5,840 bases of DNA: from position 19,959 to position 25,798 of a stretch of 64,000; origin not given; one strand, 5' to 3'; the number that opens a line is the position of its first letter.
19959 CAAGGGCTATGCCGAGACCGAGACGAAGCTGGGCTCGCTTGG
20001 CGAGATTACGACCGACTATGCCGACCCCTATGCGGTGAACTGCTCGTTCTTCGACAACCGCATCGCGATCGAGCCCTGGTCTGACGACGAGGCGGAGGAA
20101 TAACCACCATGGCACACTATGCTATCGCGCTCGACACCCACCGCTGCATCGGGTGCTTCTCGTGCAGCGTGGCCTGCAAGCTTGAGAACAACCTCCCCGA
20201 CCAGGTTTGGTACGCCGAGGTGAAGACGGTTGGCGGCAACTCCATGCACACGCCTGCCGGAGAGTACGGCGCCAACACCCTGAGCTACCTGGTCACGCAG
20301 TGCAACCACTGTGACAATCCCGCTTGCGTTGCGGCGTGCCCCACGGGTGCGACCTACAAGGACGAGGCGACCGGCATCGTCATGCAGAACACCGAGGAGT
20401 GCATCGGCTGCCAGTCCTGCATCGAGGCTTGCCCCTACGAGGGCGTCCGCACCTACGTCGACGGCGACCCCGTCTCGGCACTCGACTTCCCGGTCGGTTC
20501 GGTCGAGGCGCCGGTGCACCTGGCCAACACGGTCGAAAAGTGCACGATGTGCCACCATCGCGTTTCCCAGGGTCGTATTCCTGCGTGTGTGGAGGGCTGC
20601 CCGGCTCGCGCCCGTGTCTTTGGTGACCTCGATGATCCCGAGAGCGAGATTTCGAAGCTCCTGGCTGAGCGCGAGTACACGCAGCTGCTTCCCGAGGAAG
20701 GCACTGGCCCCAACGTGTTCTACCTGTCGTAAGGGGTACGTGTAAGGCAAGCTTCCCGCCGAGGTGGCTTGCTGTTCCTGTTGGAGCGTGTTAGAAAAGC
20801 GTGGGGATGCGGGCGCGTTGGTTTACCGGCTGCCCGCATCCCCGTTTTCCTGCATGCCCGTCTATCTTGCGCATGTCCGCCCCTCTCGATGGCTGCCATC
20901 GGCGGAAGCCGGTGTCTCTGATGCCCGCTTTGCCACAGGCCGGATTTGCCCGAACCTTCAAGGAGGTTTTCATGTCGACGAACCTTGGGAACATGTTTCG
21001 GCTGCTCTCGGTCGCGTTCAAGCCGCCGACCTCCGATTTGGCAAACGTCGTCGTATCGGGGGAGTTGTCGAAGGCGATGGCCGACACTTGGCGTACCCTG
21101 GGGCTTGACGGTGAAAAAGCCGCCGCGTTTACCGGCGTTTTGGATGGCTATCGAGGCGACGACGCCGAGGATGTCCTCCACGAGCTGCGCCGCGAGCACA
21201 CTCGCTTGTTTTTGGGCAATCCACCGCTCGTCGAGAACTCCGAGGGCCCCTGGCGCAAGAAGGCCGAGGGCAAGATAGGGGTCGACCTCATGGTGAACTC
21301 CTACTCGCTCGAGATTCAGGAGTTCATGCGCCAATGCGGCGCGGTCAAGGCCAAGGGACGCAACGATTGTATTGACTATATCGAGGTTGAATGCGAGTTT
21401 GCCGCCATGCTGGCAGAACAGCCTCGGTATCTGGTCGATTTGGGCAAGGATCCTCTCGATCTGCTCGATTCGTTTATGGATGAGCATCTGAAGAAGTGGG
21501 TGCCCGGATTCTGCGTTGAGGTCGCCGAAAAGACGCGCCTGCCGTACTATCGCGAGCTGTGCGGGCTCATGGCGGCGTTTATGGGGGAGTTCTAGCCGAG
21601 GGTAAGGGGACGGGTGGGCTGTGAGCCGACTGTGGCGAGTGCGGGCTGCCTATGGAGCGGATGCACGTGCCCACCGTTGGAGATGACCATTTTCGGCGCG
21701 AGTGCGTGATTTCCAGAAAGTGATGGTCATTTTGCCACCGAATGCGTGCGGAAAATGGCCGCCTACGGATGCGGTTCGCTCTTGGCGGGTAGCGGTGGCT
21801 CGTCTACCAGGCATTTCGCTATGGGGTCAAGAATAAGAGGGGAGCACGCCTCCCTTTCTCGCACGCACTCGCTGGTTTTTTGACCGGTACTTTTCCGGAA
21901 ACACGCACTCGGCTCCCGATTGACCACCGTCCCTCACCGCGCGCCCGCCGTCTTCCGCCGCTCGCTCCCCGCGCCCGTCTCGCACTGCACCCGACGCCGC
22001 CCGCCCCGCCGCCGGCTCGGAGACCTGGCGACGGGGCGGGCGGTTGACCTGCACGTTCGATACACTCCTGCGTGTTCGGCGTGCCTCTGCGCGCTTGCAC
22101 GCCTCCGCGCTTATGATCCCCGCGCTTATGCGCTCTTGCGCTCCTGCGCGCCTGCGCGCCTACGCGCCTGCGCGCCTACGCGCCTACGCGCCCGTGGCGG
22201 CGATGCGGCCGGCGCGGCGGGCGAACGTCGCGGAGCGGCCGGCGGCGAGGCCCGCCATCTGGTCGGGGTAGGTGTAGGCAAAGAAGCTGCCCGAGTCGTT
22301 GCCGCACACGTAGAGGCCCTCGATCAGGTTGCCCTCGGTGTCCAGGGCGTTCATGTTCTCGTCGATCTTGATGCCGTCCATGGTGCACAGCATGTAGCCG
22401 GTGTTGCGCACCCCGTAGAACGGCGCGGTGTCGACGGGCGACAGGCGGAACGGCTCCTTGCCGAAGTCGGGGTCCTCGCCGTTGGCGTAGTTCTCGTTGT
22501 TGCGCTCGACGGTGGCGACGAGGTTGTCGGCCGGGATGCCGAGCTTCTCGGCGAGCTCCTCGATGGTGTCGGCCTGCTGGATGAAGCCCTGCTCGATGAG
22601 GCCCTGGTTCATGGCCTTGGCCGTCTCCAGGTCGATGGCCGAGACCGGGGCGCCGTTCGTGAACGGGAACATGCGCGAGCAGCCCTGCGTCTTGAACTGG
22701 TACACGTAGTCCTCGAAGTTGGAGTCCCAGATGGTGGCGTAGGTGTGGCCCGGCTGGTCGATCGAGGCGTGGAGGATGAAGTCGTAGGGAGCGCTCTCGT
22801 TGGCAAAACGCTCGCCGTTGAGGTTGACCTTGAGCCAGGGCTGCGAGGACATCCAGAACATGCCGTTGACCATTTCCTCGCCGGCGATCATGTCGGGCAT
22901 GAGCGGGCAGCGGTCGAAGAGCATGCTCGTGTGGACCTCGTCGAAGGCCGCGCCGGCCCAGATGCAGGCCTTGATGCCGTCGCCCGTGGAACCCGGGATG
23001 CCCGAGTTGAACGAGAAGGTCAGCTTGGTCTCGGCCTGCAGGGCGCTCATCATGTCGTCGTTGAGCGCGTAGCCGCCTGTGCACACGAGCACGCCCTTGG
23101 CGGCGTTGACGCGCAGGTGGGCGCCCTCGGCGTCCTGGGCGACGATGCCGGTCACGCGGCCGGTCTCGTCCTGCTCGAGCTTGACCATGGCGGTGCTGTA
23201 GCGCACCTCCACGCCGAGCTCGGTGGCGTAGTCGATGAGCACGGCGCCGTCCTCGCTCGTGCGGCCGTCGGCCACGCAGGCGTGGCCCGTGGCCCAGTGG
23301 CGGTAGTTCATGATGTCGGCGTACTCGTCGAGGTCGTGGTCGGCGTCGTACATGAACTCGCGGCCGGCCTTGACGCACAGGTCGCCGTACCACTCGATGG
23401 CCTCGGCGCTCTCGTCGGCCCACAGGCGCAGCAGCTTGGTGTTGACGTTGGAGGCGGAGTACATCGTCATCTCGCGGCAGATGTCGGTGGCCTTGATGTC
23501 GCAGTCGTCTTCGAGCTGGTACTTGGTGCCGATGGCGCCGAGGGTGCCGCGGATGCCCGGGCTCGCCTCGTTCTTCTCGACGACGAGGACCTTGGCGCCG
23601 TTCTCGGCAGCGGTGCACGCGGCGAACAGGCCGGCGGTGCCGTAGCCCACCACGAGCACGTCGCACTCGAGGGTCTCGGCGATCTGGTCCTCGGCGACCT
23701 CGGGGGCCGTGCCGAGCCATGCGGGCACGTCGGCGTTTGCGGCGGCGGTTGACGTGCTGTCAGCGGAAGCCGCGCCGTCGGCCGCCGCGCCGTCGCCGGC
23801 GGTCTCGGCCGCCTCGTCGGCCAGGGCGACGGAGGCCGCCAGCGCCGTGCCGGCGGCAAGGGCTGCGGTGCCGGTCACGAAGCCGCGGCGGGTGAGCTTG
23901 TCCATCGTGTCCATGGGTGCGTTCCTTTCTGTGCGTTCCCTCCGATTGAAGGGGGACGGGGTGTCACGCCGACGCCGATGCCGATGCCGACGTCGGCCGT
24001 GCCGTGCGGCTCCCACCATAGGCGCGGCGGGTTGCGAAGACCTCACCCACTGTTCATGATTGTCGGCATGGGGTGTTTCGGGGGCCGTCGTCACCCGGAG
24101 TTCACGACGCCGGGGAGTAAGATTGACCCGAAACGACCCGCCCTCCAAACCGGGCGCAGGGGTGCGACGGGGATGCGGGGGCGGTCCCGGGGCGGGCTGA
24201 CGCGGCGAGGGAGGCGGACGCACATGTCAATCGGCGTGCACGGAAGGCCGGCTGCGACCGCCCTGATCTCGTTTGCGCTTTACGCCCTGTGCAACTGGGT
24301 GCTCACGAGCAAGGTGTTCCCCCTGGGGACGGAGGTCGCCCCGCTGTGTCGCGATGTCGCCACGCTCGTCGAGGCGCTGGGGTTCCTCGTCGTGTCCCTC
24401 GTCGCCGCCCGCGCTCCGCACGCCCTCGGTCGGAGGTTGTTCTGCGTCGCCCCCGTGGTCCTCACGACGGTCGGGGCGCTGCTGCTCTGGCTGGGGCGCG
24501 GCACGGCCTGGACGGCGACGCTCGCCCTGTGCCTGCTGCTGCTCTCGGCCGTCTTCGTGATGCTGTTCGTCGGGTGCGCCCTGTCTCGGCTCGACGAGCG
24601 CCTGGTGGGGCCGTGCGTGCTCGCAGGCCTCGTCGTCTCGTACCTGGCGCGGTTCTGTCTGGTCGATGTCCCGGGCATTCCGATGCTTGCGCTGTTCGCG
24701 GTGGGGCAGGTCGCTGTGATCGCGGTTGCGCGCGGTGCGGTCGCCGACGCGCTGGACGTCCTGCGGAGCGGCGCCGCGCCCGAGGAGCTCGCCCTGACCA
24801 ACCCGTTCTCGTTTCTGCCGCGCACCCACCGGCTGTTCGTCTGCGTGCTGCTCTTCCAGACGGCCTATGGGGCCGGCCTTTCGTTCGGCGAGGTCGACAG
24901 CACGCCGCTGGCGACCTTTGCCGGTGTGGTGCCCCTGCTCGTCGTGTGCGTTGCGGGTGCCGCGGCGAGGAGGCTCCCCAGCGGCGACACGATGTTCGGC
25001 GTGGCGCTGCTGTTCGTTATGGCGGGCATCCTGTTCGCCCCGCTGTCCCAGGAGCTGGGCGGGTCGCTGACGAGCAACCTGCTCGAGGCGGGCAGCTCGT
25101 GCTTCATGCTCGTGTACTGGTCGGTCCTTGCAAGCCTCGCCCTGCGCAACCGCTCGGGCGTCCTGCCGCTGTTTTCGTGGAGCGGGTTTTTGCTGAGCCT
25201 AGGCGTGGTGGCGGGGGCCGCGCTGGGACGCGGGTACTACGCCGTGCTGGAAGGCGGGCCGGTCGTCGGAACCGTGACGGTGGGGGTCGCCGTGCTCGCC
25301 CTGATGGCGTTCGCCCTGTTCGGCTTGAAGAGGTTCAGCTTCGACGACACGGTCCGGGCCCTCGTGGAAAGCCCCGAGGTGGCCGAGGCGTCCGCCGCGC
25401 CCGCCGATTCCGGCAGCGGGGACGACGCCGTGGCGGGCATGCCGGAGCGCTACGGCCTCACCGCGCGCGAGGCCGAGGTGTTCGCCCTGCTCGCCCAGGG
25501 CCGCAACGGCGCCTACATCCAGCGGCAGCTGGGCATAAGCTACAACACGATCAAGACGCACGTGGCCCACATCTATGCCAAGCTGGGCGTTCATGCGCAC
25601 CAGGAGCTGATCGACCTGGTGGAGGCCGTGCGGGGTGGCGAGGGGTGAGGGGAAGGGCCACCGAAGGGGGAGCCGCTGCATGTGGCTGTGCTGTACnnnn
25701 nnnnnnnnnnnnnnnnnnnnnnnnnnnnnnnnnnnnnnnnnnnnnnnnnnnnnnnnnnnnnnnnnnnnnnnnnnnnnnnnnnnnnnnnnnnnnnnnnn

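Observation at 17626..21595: Orphan periplasmic bis-MGD enzyme with unusual Cys-cluster spacing and no membrane-anchor subunit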

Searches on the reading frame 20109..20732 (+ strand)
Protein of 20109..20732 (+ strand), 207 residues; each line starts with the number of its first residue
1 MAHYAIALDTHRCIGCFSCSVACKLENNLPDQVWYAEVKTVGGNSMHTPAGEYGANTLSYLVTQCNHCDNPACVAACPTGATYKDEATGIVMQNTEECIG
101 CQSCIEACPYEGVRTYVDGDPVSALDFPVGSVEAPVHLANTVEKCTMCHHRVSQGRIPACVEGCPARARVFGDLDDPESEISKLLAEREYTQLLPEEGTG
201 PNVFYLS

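Call 3: search_protein_families(library=pfam, proteins=[window:20109-20732:+], max_evalue=0.01)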
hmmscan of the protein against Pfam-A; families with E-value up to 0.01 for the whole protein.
window:20109-20732:+ (207 aa): 15 families
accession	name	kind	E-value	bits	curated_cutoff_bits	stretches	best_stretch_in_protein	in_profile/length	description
PF13247.11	Fer4_11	-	1.3e-22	80.3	26.2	2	59-115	4-61/100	4Fe-4S dicluster domain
PF13237.11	Fer4_10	-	1e-13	51.4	25.5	1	63-109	7-53/53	4Fe-4S dicluster domain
PF12838.12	Fer4_7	-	1.2e-11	45.4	27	2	64-110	1-50/52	4Fe-4S dicluster domain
PF13187.11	Fer4_9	-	4.8e-11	43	27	3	64-110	1-49/52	4Fe-4S dicluster domain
PF12797.12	Fer4_2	-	7.1e-09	35.5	24.5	2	91-110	3-22/22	4Fe-4S binding domain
PF13183.11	Fer4_8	-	9e-09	36.2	27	2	96-166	3-66/68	4Fe-4S dicluster domain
PF12837.12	Fer4_6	-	2.6e-06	27.6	25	0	9-24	5-20/24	4Fe-4S binding domain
PF12798.12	Fer4_3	-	9.5e-06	26.5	27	0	98-110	1-13/15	4Fe-4S binding domain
PF00037.32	Fer4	-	9.7e-06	25.6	21.1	1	94-111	4-21/24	4Fe-4S binding domain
PF12800.12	Fer4_4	-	2.9e-05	24.5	24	1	95-110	1-16/17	4Fe-4S binding domain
PF14697.11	Fer4_21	-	8.9e-05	23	35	1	64-110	7-53/59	4Fe-4S dicluster domain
PF13534.11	Fer4_17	-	0.0002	22.2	22.2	0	97-149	1-50/61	4Fe-4S dicluster domain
PF25160.1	LdpA_Fe-S-bd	-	0.0012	19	27.6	1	67-114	4-44/49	LdpA Fe-S cluster-binding domain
PF13484.11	Fer4_16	-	0.0046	18.1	30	0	96-110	51-65/66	4Fe-4S double cluster binding domain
PF14843.11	GF_recep_IV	-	0.0089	16.3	29.5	0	63-108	76-119/132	Growth factor receptor domain IV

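Call 6: search_protein_families(library=ncbifam, proteins=[window:20109-20732:+], max_evalue=0.01)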
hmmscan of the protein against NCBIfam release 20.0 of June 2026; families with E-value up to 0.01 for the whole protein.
window:20109-20732:+ (207 aa): 50 families (the best 25 are shown)
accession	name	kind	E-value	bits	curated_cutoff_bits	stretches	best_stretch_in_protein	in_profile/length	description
NF041715.1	arsenate_red_ArrB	equivalog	7.8e-54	182.7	450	2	5-113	4-104/233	arsenate respiratory reductase iron-sulfur subunit ArrB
NF045797.1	DsrO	equivalog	1.2e-48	165.7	200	1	3-206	43-234/235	sulfate reduction electron transfer complex DsrMKJOP subunit DsrO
NF011569.0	PRK14993.1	equivalog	2.9e-44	151.3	416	2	3-112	43-146/244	tetrathionate reductase subunit TtrB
TIGR03149.1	cyt_nit_nrfC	equivalog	1.2e-42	145.8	377.6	1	3-205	38-215/225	cytochrome c nitrite reductase Fe-S protein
TIGR02951.1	DMSO_dmsB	equivalog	3e-38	131.4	214.1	1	5-176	3-155/161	DMSO/selenate family reductase complex B subunit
NF041782.1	mnquin_red_QrcC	equivalog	3.4e-37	128.4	400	2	4-155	1-158/239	menaquinone reductase iron-sulfur cluster-binding subunit QrcC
TIGR03478.1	DMSO_red_II_bet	subfamily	1.5e-36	126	480.7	2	49-113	115-179/321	DMSO reductase family type II enzyme, iron-sulfur subunit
NF042979.1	EthbenzDh_ebdB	equivalog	5.5e-34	117.6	740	1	50-206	138-275/354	ethylbenzene dehydrogenase subunit beta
NF045715.1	sulf_resp_HmcB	equivalog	6.7e-28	97.7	420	1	4-176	37-200/307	sulfate respiration complex iron-sulfur protein HmcB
NF008134.0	PRK10882.1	equivalog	1.5e-27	96.5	263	2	7-111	42-159/329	hydrogenase 2 operon protein HybA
NF038355.1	FDH3_beta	equivalog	4.7e-22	78.9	240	1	7-176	6-166/180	formate dehydrogenase FDH3 subunit beta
TIGR01582.1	FDH-beta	equivalog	1.7e-21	76.6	334.7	1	4-184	22-192/283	formate dehydrogenase subunit beta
TIGR01660.1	narH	equivalog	2.3e-21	75.8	524.05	1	51-113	169-231/492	nitrate reductase subunit beta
NF009408.0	PRK12769.1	equivalog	2e-17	62.6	1003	1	6-168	5-141/659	formate-dependent uric acid utilization protein AegA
NF007658.0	PRK10330.1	equivalog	2.1e-17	63.2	260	1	6-174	5-157/181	electron transport protein HydN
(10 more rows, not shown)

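Call 49: search_solved_structures(query=window:20109-20732:+, max_evalue=0.00001, show_alignments=1)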
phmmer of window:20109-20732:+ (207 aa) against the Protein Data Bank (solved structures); distinct sequences matched with E-value up to 0.00001: 26.
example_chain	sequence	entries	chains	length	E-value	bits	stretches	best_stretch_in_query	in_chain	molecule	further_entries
6cz7_B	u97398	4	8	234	5.5e-48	166.5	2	6-113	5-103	4Fe-4S ferredoxin, iron-sulfur binding domain protein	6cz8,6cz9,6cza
2vpw_B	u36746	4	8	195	3.3e-44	154.2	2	1-112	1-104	NRFC PROTEIN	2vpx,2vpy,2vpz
2ivf_B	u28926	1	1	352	5.3e-35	124.1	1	57-206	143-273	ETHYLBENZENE DEHYDROGENASE BETA-SUBUNIT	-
4ydd_B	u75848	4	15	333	3.2e-32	114.9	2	49-111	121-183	DMSO reductase family type II enzyme, iron-sulfur subunit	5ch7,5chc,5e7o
1q16_B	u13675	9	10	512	3.4e-20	75.7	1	56-113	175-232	Respiratory nitrate reductase 1 beta chain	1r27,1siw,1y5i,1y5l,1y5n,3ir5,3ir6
1kqf_B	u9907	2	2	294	6.2e-20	74.8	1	4-111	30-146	FORMATE DEHYDROGENASE, NITRATE-INDUCIBLE, IRON-SULFUR SUBUNIT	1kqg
1y4z_B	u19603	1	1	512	2.1e-19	73.1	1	56-113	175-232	Respiratory nitrate reductase 1 beta chain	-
3egw_B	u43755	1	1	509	2.8e-19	72.7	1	56-113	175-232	Respiratory nitrate reductase 1 beta chain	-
7b04_A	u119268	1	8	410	6.2e-19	71.5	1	58-111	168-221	Nitrite oxidoreductase subunit B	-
8k9e_B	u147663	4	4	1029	1.2e-18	70.6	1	6-159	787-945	Fe-S-cluster-containing hydrogenase components 1-like protein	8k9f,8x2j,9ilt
6f0k_B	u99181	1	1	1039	6.1e-18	68.3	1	4-205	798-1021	Fe-S-cluster-containing hydrogenase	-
6lod_B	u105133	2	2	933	1.5e-17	67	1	5-162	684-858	Fe-S-cluster-containing hydrogenase components 1-like protein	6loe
4v4c_B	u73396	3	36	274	3.1e-16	62.7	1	2-113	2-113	Pyrogallol hydroxytransferase small subunit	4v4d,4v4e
6btm_B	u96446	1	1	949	1.3e-15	60.7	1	58-205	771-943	Alternative Complex III subunit B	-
8rc8_B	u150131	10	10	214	6.2e-15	58.5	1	141-190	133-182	Formate dehydrogenase, beta subunit, putative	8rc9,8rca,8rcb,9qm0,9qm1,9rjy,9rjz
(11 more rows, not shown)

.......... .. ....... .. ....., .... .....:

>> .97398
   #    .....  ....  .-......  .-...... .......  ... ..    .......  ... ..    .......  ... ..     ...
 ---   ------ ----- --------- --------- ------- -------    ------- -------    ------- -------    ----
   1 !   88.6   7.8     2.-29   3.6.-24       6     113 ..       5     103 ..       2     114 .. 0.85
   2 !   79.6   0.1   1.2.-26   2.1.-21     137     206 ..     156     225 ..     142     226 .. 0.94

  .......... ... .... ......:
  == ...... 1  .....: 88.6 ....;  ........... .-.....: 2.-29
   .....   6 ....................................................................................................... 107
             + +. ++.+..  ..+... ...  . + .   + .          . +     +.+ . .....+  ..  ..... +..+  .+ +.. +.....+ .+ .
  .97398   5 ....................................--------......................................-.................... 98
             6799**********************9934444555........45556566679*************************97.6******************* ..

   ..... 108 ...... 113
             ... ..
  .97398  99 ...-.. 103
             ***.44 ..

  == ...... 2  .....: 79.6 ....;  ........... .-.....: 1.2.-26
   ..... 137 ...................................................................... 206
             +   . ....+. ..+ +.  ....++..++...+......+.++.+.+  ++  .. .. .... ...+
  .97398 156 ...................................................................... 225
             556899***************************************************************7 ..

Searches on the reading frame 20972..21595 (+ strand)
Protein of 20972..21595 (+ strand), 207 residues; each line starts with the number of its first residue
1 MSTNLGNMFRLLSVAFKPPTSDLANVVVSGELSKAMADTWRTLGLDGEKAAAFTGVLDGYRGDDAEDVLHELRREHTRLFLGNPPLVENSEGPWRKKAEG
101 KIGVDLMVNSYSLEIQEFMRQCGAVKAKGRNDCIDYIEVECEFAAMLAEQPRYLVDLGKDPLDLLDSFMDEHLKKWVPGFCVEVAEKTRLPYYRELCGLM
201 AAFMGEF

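Call 3: search_protein_families(library=pfam, proteins=[window:20972-21595:+], max_evalue=0.01)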
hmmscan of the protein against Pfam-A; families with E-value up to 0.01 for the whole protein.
window:20972-21595:+ (207 aa): 1 family
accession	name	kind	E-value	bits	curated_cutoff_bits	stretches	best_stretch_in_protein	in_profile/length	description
PF02613.20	Nitrate_red_del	-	9.4e-19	68.3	22.2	1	57-181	19-135/136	Nitrate reductase delta subunit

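Call 6: search_protein_families(library=ncbifam, proteins=[window:20972-21595:+], max_evalue=0.01)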
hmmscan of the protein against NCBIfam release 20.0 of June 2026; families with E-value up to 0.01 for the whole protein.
window:20972-21595:+ (207 aa): 3 families
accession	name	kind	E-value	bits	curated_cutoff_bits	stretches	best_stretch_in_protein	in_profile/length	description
TIGR03482.1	DMSO_red_II_cha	subfamily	2e-08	34.5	152.3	1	7-204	4-185/197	DMSO reductase family type II enzyme chaperone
NF003442.0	PRK04976.1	equivalog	0.0014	18.6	132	1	113-204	113-201/211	molecular chaperone TorD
NF008632.0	PRK11621.1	equivalog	0.0025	17.5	162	1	71-200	67-181/203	Tat proofreading chaperone DmsD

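Call 50: search_solved_structures(query=window:20972-21595:+, max_evalue=1)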
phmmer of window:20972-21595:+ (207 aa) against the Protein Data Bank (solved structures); distinct sequences matched with E-value up to 1: 1.
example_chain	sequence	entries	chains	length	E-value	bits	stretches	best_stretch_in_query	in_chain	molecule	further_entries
5lj9_A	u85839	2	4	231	0.83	12.6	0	52-87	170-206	Macrolide export ATP-binding/permease protein MacB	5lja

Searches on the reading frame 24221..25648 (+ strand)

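Call 3: search_protein_families(library=pfam, proteins=[window:24221-25648:+], max_evalue=0.01)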
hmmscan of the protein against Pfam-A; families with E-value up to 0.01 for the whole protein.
window:24221-25648:+ (475 aa): 2 families
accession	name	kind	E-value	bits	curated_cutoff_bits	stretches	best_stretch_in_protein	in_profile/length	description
PF00196.25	GerE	-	4e-14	52.4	23.5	1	413-466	3-56/57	Bacterial regulatory proteins, luxR family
PF09862.15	DUF2089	-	0.0092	16.1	33.4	0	433-457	22-46/47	Domain of unknown function (DUF2089)-HTH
